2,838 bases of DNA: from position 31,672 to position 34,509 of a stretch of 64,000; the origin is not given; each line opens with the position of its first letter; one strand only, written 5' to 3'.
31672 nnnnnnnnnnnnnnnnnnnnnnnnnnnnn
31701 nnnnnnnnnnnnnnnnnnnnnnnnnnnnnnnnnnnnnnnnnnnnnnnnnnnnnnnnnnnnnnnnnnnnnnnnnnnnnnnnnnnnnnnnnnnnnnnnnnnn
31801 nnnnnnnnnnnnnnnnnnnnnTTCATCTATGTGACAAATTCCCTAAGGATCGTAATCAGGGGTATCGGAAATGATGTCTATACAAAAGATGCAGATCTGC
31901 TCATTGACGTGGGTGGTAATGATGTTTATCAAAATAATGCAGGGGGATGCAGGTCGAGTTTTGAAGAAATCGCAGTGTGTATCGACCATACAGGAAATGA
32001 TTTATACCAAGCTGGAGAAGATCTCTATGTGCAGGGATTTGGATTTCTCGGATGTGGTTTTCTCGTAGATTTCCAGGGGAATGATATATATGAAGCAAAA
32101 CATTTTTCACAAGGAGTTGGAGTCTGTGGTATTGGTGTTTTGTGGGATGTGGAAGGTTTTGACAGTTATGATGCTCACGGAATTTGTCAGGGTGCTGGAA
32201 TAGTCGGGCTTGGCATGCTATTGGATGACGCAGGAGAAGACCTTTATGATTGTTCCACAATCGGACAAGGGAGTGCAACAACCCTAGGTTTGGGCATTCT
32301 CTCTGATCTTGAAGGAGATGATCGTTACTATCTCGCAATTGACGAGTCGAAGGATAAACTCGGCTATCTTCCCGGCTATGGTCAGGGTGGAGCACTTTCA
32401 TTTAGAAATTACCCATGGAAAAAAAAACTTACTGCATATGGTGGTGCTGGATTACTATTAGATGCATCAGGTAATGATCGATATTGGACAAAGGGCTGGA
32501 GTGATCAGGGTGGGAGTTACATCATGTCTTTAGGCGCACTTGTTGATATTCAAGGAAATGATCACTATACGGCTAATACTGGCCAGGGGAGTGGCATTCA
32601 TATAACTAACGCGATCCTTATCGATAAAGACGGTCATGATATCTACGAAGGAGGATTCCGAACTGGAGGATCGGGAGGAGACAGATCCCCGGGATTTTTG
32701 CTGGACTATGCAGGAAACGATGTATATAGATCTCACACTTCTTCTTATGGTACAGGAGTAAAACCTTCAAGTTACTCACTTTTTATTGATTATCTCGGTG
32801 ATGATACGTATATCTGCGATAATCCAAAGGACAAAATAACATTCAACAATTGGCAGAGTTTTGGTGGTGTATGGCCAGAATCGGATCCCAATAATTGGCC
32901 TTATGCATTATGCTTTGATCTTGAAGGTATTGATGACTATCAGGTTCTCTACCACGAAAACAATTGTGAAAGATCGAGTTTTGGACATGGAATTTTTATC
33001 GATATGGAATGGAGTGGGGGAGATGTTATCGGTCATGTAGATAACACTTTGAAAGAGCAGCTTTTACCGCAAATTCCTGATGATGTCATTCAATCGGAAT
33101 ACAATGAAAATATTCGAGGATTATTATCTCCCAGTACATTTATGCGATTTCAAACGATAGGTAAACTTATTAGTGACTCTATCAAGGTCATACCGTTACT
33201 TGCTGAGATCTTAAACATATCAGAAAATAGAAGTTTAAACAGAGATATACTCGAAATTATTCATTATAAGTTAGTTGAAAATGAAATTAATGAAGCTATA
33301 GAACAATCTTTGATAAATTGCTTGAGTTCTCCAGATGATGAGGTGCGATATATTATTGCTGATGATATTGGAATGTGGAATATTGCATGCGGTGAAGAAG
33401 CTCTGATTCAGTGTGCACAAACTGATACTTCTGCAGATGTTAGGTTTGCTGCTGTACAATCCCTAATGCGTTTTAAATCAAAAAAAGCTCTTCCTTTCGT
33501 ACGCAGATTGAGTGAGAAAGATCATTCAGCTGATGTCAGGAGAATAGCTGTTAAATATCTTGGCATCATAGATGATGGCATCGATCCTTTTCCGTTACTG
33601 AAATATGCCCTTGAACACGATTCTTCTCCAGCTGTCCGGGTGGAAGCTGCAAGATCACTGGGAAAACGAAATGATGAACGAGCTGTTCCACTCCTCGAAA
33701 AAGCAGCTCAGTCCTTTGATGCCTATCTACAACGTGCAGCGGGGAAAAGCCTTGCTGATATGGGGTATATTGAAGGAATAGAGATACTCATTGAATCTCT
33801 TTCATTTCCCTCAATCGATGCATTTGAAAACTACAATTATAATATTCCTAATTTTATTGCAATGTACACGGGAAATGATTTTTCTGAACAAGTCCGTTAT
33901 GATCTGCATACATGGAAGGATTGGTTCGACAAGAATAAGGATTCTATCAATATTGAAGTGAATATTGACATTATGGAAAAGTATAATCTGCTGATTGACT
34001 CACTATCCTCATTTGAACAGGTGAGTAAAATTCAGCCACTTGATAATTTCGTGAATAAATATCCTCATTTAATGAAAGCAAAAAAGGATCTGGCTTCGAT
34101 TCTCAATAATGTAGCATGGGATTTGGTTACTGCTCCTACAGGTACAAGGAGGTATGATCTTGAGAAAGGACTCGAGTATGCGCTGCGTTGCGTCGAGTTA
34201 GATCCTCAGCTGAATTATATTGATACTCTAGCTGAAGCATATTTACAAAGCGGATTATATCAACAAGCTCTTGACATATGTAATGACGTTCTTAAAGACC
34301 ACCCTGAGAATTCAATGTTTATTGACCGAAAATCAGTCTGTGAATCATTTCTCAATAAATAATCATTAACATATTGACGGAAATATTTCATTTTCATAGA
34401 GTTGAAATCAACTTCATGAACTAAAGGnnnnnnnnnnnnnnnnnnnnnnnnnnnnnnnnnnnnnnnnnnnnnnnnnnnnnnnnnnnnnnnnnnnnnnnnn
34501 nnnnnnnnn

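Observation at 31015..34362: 1115-aa secreted mosaic protein with a novel ~13x 'DxxG(N/D)DxY' repeat array fused to HEAT and TPR repeats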

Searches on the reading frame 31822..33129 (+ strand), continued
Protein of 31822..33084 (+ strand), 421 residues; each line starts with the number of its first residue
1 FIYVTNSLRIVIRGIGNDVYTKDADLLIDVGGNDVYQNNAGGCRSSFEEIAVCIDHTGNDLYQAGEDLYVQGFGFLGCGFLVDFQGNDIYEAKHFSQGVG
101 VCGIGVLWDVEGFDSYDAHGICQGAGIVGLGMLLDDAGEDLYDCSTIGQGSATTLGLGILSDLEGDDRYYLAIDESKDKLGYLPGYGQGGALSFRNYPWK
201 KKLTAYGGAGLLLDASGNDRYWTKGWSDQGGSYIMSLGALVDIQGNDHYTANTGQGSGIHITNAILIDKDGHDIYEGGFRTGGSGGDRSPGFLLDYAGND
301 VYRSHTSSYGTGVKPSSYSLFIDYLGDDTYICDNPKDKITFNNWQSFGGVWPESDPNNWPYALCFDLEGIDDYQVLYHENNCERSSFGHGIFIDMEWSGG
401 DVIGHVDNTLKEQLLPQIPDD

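Call 76: find_encoding_contigs(protein=P0268, flank=7000, max_places=1)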
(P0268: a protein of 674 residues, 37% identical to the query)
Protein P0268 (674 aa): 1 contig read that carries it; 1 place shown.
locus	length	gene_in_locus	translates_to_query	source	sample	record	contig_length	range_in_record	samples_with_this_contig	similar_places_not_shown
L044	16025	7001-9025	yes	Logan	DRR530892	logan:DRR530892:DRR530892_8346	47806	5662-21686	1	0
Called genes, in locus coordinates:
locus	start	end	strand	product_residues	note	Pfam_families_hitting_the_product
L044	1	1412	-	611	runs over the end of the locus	PF00069:Pkinase, PF07714:PK_Tyr_Ser-Thr, PF01636:APH (weak), PF03109:ABC1 (faint)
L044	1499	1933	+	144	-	PF00903:Glyoxalase, PF13468:Glyoxalase_3, PF13669:Glyoxalase_4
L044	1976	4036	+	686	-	-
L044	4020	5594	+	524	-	-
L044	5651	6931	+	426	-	-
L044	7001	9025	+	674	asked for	-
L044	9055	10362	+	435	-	-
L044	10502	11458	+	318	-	-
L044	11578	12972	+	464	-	PF00206:Lyase_1, PF14698:ASL_C2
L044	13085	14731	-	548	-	-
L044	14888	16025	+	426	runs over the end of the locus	PF00278:Orn_DAP_Arg_deC, PF02784:Orn_Arg_deC_N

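Call 89: search_protein_families(library=pfam, alignment_id=A5, max_evalue=0.001)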
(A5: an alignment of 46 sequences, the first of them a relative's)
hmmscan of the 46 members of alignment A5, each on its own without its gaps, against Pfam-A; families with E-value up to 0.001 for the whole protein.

A. member 1, P0124 (1200 aa): 4 families
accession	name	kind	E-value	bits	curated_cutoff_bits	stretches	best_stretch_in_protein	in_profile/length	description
PF13646.12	HEAT_2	-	1.5e-22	80.1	27.7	3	907-986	6-84/88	HEAT repeats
PF13432.12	TPR_16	-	2.3e-05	25.2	32.7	1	1124-1172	13-62/65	Tetratricopeptide repeat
PF14559.12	TPR_19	-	0.00013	22.7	25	1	1124-1170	7-53/68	Tetratricopeptide repeat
PF02985.28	HEAT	-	0.00042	20.8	23.5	0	863-886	3-26/31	HEAT repeat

B. families by the number of members that match (of 46 scanned): 16 families
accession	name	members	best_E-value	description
PF13646.12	HEAT_2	42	1.8e-35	HEAT repeats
PF02985.28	HEAT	37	3.5e-15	HEAT repeat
PF03130.22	HEAT_PBS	22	3.1e-12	PBS lyase HEAT-like repeat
PF13513.12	HEAT_EZ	17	9.4e-09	HEAT-like repeat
PF14559.12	TPR_19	12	6.1e-07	Tetratricopeptide repeat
PF07719.23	TPR_2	5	1.4e-07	Tetratricopeptide repeat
PF12717.13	Cnd1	4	3e-07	non-SMC mitotic condensation complex subunit 1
PF13428.12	TPR_14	3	3.1e-06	Tetratricopeptide repeat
PF13371.12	TPR_9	3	1.9e-05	Tetratricopeptide repeat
PF13181.12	TPR_8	2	1.6e-05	Tetratricopeptide repeat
PF13414.12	TPR_11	2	4.4e-05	TPR repeat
PF13432.12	TPR_16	1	2.3e-05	Tetratricopeptide repeat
PF24575.1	TPR_Slam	1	8.6e-05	Surface lipoprotein assembly modifier, N-terminal TPR repeats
PF00514.29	Arm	1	8.7e-05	Armadillo/beta-catenin-like repeat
PF12765.13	Cohesin_HEAT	1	0.00053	HEAT repeat associated with sister chromatid cohesion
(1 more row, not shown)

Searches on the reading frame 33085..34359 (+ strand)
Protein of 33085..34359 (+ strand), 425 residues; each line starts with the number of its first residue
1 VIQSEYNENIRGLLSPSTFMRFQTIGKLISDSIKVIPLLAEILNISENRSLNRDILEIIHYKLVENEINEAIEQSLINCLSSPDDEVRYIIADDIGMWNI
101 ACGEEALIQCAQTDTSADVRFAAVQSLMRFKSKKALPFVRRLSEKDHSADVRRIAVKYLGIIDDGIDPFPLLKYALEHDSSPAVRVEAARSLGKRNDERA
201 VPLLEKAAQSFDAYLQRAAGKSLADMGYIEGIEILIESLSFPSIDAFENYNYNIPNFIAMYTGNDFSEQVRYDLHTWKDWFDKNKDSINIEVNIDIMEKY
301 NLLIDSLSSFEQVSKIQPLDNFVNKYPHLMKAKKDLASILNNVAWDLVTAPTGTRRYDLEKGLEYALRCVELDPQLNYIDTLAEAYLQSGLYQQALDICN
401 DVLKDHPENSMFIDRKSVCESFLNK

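Call 73: search_protein_families(library=pfam, proteins=[window:33085-34359:+], max_evalue=10)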
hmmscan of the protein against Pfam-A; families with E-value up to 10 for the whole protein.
window:33085-34359:+ (425 aa): 15 families
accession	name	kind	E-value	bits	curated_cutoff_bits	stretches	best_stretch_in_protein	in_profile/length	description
PF13646.12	HEAT_2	-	1.9e-28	99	27.7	2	75-159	3-87/88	HEAT repeats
PF02985.28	HEAT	-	3.4e-13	48.9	23.5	4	106-130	4-27/31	HEAT repeat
PF03130.22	HEAT_PBS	-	1.1e-12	47.5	20.9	2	184-209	1-26/27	PBS lyase HEAT-like repeat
PF13428.12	TPR_14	-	0.0006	20.7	23.5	1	380-410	5-35/44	Tetratricopeptide repeat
PF13513.12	HEAT_EZ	-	0.0014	19.5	27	1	75-96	32-53/55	HEAT-like repeat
PF14559.12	TPR_19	-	0.0062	17.3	25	1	381-409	30-58/68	Tetratricopeptide repeat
PF13174.12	TPR_6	-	0.012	16.6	26.3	1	382-408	6-32/33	Tetratricopeptide repeat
PF07719.23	TPR_2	-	0.024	15.2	27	1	381-409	6-34/34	Tetratricopeptide repeat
PF25063.1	ARM_TT21_C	-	0.052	13.8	35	1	381-409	169-197/209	Tetratricopeptide repeat protein 21 C-terminal ARM domain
PF00515.34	TPR_1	-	0.094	13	27.8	1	382-403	7-28/34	Tetratricopeptide repeat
PF13181.12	TPR_8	-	0.16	12.6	25.7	0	358-375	16-33/34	Tetratricopeptide repeat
PF21581.3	SCD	-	0.17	12.6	27.5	0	113-135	40-62/75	Stromalin conservative domain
PF13176.12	TPR_7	-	0.18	12.4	27.9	1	382-401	5-24/36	Tetratricopeptide repeat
PF00514.29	Arm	-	0.3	11.7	20.6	0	76-88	17-29/41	Armadillo/beta-catenin-like repeat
PF13374.12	TPR_10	-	0.96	10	27.5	1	391-407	24-41/42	Tetratricopeptide repeat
